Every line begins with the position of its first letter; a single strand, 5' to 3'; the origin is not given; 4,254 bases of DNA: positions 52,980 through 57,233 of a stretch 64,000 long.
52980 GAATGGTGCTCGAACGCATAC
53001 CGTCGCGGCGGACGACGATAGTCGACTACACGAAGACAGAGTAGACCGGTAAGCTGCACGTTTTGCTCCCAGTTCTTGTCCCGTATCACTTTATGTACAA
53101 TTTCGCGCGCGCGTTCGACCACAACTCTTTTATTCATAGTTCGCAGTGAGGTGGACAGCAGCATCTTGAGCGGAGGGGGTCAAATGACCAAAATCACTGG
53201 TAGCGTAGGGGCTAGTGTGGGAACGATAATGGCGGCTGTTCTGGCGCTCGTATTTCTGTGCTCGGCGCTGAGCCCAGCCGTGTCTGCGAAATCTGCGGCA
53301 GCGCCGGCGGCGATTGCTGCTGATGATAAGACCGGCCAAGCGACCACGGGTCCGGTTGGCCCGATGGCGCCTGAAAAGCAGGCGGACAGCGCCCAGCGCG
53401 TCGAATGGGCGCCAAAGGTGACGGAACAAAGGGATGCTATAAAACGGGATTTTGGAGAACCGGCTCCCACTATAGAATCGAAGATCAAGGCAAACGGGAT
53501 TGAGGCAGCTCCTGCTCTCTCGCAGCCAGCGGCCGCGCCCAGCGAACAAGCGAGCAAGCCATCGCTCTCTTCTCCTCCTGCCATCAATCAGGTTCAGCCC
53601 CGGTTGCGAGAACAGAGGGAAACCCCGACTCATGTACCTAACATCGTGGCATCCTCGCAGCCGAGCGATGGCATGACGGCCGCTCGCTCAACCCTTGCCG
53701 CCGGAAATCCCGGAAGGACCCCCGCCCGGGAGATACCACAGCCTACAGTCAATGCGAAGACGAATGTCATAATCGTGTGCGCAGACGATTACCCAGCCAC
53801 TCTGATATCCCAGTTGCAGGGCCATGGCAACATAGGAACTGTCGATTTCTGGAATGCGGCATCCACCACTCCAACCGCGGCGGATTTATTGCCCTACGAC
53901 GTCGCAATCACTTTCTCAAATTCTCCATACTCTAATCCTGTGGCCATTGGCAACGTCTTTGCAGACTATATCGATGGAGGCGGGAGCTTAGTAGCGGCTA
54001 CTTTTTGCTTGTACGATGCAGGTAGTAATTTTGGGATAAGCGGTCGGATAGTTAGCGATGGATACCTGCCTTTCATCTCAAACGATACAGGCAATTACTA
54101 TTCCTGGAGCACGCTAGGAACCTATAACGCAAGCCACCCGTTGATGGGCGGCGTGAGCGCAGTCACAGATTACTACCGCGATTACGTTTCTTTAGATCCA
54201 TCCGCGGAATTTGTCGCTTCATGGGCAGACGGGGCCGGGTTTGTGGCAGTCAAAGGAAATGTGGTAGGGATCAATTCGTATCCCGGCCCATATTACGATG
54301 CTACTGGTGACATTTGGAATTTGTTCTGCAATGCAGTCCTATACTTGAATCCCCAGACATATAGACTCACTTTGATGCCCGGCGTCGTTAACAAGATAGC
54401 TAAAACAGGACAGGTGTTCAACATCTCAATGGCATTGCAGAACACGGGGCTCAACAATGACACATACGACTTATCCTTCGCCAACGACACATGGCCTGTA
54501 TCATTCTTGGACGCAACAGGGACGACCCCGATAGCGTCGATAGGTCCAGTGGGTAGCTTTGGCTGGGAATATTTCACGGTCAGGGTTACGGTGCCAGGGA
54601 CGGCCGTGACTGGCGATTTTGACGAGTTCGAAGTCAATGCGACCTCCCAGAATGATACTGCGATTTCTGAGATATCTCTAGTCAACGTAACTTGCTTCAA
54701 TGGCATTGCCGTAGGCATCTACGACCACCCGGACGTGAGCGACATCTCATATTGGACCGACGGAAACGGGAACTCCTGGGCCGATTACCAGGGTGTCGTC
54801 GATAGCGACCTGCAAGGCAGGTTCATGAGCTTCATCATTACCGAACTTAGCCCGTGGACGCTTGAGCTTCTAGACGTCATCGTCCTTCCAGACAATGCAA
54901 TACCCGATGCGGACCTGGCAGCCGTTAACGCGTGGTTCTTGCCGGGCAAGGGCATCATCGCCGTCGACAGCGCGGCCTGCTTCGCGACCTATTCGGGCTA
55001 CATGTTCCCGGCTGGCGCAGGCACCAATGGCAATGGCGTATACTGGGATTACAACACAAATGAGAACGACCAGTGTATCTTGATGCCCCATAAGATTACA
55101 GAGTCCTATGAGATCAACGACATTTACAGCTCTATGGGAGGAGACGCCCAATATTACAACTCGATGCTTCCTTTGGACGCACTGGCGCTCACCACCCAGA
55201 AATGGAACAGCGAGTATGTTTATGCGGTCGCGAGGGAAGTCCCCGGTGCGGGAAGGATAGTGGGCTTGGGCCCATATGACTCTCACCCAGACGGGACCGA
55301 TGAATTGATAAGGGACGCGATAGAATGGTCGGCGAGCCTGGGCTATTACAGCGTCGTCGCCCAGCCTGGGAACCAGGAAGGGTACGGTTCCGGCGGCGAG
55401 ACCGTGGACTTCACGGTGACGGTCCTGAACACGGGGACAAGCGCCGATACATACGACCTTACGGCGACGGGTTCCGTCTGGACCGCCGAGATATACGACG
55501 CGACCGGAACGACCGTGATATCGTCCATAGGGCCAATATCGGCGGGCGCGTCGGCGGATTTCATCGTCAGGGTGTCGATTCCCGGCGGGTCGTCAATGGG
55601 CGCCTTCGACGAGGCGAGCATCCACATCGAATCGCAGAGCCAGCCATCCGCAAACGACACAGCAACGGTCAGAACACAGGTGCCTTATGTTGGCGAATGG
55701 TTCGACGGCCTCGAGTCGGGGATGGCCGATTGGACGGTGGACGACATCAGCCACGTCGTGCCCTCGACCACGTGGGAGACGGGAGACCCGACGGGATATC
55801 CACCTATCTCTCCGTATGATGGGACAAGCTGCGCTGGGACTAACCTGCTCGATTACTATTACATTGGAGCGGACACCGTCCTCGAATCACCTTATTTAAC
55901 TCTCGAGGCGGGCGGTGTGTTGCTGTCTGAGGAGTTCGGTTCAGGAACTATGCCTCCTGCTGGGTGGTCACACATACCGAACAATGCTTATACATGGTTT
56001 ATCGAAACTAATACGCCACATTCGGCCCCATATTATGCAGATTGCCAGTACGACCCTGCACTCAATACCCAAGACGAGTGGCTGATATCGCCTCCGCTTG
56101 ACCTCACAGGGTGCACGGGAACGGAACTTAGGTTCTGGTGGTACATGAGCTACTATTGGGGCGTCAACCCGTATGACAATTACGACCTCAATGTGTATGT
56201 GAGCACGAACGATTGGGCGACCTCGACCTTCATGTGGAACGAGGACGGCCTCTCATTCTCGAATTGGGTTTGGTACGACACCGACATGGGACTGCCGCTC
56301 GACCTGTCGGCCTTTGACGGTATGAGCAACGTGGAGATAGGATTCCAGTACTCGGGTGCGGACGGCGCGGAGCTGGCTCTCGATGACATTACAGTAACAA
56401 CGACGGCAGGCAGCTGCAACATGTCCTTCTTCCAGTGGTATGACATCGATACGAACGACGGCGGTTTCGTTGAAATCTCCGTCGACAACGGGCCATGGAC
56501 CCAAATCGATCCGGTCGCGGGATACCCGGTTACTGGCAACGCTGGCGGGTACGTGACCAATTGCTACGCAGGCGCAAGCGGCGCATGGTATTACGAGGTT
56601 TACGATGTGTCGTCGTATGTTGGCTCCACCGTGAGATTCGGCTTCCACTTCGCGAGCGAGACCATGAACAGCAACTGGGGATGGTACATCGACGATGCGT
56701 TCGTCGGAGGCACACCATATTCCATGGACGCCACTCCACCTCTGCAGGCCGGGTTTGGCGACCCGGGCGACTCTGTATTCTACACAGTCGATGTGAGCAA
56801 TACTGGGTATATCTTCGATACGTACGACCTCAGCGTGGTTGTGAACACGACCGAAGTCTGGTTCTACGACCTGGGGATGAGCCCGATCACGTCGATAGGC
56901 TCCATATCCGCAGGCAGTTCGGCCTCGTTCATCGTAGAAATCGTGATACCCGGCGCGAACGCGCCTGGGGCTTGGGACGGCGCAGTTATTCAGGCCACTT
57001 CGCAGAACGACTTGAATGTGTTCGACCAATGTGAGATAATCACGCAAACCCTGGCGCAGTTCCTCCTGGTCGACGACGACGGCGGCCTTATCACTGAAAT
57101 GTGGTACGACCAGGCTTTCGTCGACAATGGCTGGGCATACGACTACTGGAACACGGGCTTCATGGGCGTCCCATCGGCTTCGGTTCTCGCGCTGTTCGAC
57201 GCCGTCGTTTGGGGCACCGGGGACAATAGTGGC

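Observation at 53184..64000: Second giant secreted-protein ORF, missed by the ORF track, open at the window edge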

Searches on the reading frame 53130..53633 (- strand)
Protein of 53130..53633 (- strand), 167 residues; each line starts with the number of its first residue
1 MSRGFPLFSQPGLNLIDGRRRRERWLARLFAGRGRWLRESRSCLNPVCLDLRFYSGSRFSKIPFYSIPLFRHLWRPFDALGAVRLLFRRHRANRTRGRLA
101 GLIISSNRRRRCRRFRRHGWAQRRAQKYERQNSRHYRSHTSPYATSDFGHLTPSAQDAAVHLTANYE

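Call 95: search_protein_families(library=pfam, proteins=[window:53130-53633:-], max_evalue=0.01)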
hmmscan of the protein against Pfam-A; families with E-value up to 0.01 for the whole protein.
window:53130-53633:- (167 aa): 1 family
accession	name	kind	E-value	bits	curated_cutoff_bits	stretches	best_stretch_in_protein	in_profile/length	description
PF11799.13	IMS_C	-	0.0038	18.1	20.7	0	23-105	21-97/109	impB/mucB/samB family C-terminal domain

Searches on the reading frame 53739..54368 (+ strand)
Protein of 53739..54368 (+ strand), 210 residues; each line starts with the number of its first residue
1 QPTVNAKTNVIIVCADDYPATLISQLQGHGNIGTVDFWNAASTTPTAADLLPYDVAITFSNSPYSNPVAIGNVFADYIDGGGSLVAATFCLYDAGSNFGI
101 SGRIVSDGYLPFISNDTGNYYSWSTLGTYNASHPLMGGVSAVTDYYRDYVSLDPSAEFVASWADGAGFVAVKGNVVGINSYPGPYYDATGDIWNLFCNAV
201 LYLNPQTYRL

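Call 29: search_protein_families(library=pfam, proteins=[window:53739-54368:+], max_evalue=1)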
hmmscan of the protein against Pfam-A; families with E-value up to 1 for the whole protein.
window:53739-54368:+ (210 aa): 0 families

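Call 33: search_solved_structures(query=A1, max_evalue=10)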
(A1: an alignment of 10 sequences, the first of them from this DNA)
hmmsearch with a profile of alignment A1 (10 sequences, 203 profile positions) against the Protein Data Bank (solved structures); distinct sequences matched with E-value up to 10: 1.
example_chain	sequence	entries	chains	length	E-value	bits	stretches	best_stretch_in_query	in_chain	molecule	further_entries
9kve_D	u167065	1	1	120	0.47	13.1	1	147-178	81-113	The heavy chain of 4H1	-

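Call 39: predict_structure(alignment_id=A1)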
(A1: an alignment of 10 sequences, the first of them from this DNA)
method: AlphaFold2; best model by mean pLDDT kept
length: 210 residues; sequences in the alignment: 10
mean_pLDDT: 91.1   pTM: 0.90
mean pLDDT of the five models: 91.1, 90.3, 90.3, 90.2, 89.7
residues with pLDDT >= 90: 169; 70-90: 24; 50-70: 11; < 50: 6
segments of 3 or more residues with pLDDT < 50: 1-3, 208-210
pLDDT, mean of each block of 10 residues (from residue 1): 70 96 96 96 96 96 94 97 93 79 95 74 94 97 92 96 96 97 92 97 69
secondary structure, 60 per line:
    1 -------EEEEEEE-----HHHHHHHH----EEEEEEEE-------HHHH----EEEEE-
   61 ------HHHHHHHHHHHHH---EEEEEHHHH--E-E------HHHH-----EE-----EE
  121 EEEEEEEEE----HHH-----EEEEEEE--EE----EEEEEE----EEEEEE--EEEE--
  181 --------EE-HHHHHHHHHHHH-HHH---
elements in order: E8-14 H20-27 E32-39 H47-50 E55-59 H67-79 E83-87 H88-91 H103-106 E119-129 E142-148 E157-162 E167-172 E175-178 H192-203

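Call 43: fold_search(model_id=the predicted structure, library=pdb)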
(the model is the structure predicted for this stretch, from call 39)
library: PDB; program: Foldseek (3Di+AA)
matches with E <= 10: 1551; with E <= 0.001: 40
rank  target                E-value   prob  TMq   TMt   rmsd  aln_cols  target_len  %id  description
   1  2gk3_E                7.5e-08  1.00  0.65  0.56   7.2       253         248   13  Cytoplasmic Protein STM3548 from Salmonella typhimurium (released 2006-05-02)
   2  3soz_A                5.6e-07  1.00  0.70  0.61   4.8       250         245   14  Cytoplasmic Protein STM1381 from Salmonella typhimurium LT2 (released 2011-08-03)
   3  3rht_A                1.4e-06  1.00  0.66  0.56   4.7       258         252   13  Crystal structure of type 1 glutamine amidotransferase (GATase1)-like protein from Planctomyces limnophilus (released 2011-04-27)
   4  2gk3_A                1.6e-06  1.00  0.73  0.63   4.6       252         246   12  Cytoplasmic Protein STM3548 from Salmonella typhimurium (released 2006-05-02)
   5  2a9v_A                3.6e-06  1.00  0.60  0.62   5.2       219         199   13  Crystal structure of a putative gmp synthase subunit a protein (ta0944m) from thermoplasma acidophilum at 2.45 A resol (released 2005-08-02)
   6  1q7r                  5.0e-06  1.00  0.58  0.60   5.2       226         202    9  X-ray crystallographic analysis of a predicted amidotransferase from B. stearothermophilus at 1.9 A resolution (released 2003-11-11)
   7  2a9v_C                6.0e-06  1.00  0.60  0.62   5.3       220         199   11  Crystal structure of a putative gmp synthase subunit a protein (ta0944m) from thermoplasma acidophilum at 2.45 A resol (released 2005-08-02)
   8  2nv0_A                9.9e-06  1.00  0.56  0.61   5.9       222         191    8  Structure of the glutaminase subunit Pdx2 (YaaE) of PLP synthase from Bacillus subtilis (released 2006-12-05)
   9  8hx6_A                1.4e-05  1.00  0.55  0.21   5.8       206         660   14  Crystal structure of 4-amino-4-deoxychorismate synthase from Streptomyces venezuelae (released 2023-10-18)
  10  4gud_B                1.9e-05  1.00  0.49  0.51   7.3       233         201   13  Crystal Structure of Amidotransferase HisH from Vibrio cholerae (released 2012-09-12)
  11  9kpv_A                2.4e-05  1.00  0.56  0.27   5.3       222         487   11  Crystal structure of enzyme (released 2025-12-24)
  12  1r9g_A                3.1e-05  1.00  0.56  0.59   5.7       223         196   12  Three-dimensional Structure of YaaE from Bacillus subtilis (released 2004-01-27)
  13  8rp0_AAA              3.9e-05  1.00  0.57  0.62   4.9       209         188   11  Aminodeoxychorismate synthase complex from Escherichia coli, with glutamine and chorismate added (released 2025-01-29)
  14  8hx6_B                4.2e-05  1.00  0.55  0.21   5.3       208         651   13  Crystal structure of 4-amino-4-deoxychorismate synthase from Streptomyces venezuelae (released 2023-10-18)
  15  7sbc_D                4.4e-05  1.00  0.58  0.27   4.9       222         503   10  Crystal structure of a GMP synthase from Acinetobacter baumannii AB5075-UW (released 2021-10-06)
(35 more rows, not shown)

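Call 93: search_protein_families(library=pfam, alignment_id=A1, max_evalue=0.1)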
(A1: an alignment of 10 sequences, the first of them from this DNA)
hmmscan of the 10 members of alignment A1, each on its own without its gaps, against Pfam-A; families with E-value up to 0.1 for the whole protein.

A. member 1, seq(210 aa): 0 families

B. families by the number of members that match (of 10 scanned): 2 families
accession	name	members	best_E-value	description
PF06283.17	ThuA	1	0.00075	Trehalose utilisation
PF18364.6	Molybdopterin_N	1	0.033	Molybdopterin oxidoreductase N-terminal domain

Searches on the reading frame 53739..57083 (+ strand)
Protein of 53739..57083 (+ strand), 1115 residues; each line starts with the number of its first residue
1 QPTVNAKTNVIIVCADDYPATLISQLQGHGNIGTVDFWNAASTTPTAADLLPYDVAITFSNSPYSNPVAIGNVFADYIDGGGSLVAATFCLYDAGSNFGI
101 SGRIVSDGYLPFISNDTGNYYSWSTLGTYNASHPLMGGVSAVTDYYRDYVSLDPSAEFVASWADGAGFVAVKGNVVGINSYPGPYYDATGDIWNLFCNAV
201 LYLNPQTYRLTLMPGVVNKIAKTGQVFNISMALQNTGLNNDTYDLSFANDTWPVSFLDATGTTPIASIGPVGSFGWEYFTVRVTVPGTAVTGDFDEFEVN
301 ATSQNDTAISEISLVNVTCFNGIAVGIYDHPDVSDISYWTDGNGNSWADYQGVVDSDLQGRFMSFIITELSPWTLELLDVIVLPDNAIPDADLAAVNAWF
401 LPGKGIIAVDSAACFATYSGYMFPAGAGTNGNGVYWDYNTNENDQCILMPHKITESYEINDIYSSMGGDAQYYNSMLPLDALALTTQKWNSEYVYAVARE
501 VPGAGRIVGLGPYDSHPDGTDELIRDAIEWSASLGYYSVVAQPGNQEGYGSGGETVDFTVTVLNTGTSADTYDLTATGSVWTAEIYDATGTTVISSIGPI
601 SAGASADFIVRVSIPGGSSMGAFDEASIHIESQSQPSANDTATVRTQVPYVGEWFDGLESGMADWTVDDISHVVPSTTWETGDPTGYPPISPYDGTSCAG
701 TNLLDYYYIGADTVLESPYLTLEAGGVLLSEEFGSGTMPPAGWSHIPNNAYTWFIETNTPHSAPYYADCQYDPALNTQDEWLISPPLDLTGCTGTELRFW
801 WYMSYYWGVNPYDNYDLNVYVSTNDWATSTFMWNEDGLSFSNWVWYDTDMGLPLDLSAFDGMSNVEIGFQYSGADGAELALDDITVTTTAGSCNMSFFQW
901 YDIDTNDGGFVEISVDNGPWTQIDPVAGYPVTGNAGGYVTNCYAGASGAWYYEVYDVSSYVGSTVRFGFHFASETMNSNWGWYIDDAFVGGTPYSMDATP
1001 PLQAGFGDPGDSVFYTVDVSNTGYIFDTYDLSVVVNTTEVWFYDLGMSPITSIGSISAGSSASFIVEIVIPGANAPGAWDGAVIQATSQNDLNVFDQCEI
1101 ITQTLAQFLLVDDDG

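Call 83: search_protein_representatives(protein=window:53739-57083:+)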
Query: 1115 residues. Proteins with E-value up to 0.001 (for the whole library): 4177; up to 1e-10: 1943; up to 1e-30: 259. The best 150 are listed.
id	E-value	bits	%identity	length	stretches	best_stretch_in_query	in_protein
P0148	0.0e+00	2248.4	77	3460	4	213-1115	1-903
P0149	0.0e+00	1035.6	43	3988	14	895-1114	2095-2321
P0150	0.0e+00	1014.9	42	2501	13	550-730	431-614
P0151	3.1e-241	820.3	44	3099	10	546-730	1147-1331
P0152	1.7e-185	635.7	45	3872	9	904-1091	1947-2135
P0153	4.7e-165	568.0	34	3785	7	537-1091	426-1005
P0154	4.9e-157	541.4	42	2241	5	521-729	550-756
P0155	1.2e-147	510.3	42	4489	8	9-203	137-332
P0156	1.1e-144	500.6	40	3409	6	891-1115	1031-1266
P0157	7.0e-139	481.3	42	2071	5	891-1099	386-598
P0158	4.0e-134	465.6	38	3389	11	9-206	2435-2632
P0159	1.4e-129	450.5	39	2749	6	10-238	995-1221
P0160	5.6e-122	425.3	41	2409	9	561-733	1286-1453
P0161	6.6e-112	392.0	49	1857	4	536-725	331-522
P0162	1.2e-99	351.4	40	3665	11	680-891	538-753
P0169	8.0e-84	299.0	34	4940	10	8-203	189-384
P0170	1.1e-82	295.3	31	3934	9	892-1115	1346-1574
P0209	1.8e-51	191.8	37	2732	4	992-1114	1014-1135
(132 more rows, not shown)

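Call 85: find_encoding_contigs(protein=P0148, flank=10000, max_places=6)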
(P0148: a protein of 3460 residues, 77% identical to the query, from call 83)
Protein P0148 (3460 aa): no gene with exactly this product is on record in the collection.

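Call 88: list_cluster_members(proteins=[P0155, P0169, P0153, P0149, P0152, P0170, P0156, P0158, P0157, P0209])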
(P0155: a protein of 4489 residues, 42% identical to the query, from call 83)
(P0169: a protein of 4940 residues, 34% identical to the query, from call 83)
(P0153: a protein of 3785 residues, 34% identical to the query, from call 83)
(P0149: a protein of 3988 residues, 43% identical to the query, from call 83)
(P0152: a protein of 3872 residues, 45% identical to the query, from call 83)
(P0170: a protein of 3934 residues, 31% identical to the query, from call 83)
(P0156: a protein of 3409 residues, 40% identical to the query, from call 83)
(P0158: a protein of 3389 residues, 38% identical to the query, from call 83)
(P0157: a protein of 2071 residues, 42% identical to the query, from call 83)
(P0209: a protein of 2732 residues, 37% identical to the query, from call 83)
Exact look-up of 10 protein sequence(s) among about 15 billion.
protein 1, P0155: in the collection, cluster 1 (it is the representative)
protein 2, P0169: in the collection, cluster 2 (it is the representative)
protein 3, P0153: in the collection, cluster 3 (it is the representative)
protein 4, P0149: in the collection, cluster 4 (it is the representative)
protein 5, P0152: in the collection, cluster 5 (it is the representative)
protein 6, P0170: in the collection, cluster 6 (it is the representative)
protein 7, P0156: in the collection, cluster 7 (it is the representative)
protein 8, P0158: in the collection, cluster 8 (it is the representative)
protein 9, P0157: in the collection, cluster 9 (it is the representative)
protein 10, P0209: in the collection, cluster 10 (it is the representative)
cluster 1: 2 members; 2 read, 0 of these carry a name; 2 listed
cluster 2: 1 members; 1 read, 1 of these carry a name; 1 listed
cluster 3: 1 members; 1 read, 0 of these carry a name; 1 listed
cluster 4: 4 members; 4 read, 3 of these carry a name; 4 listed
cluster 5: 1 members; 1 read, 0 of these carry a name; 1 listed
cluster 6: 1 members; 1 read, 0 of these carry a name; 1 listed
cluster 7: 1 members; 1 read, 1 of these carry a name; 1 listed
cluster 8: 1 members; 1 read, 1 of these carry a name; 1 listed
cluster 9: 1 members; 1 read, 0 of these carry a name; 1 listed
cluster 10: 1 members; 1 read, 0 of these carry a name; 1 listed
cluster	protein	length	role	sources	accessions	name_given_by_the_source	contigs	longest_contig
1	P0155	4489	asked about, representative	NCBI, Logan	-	-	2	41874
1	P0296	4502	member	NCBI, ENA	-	-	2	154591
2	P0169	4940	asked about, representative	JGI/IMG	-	uncharacterized membrane protein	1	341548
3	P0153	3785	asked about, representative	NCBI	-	-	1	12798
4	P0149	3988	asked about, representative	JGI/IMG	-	uncharacterized membrane protein/bacillopeptidase F (M6 metalloprotease family)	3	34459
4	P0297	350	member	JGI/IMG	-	hypothetical protein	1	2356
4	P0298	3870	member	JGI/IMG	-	uncharacterized membrane protein/bacillopeptidase F (M6 metalloprotease family)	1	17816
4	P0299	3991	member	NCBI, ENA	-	-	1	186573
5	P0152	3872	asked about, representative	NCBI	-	-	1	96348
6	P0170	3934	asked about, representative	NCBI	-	-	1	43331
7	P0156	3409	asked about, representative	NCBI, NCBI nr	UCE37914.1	MAG: Ig-like domain-containing protein [Thermoplasmata archaeon]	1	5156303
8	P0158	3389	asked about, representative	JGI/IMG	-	parallel beta-helix repeat protein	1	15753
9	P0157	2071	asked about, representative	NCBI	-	-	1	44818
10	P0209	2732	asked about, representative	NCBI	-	-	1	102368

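Call 91: find_encoding_contigs(protein=P0169, flank=10000, max_places=3)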
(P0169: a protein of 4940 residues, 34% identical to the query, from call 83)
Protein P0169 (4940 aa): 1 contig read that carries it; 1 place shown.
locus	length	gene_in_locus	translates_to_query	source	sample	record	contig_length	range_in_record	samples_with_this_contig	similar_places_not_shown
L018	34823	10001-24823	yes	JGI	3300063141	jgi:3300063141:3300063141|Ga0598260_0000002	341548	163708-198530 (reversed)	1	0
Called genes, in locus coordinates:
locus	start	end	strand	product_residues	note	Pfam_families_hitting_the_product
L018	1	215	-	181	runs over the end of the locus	-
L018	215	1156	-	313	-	PF04055:Radical_SAM, PF08608:Wyosine_form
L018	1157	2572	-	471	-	PF03215:Rad17 (weak), PF00004:AAA, PF13401:AAA_22 (faint), PF25361:AAA_lid_RFC1 (weak), PF21960:RCF1-5-like_lid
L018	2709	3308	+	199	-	PF00416:Ribosomal_S13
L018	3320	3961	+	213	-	PF01479:S4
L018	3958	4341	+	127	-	PF00411:Ribosomal_S11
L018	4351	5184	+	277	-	PF01193:RNA_pol_L, PF01000:RNA_pol_A_bac, PF13183:Fer4_8 (faint), PF13484:Fer4_16 (faint), PF13237:Fer4_10, PF14697:Fer4_21 (weak), PF12838:Fer4_7, PF13187:Fer4_9, +2 more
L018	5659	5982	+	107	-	PF18446:DUF5611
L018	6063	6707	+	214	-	PF01184:Gpr1_Fun34_YaaH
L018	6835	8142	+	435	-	PF01966:HD, PF19276:HD_assoc_2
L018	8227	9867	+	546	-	PF00501:AMP-binding, PF13193:AMP-binding_C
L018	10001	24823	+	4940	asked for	PF20773:InhA-like_MAM (weak), PF13205:Big_5, PF13620:CarboxypepD_reg, PF13715:CarbopepD_reg_2, PF17210:SdrD_B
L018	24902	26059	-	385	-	PF02771:Acyl-CoA_dh_N, PF02770:Acyl-CoA_dh_M, PF22924:ACOX_C_alpha1 (faint), PF00441:Acyl-CoA_dh_1, PF08028:Acyl-CoA_dh_2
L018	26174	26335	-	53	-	PF18930:DUF5679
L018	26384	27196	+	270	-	PF03029:ATP_bind_1, PF16575:CLP1_P (faint)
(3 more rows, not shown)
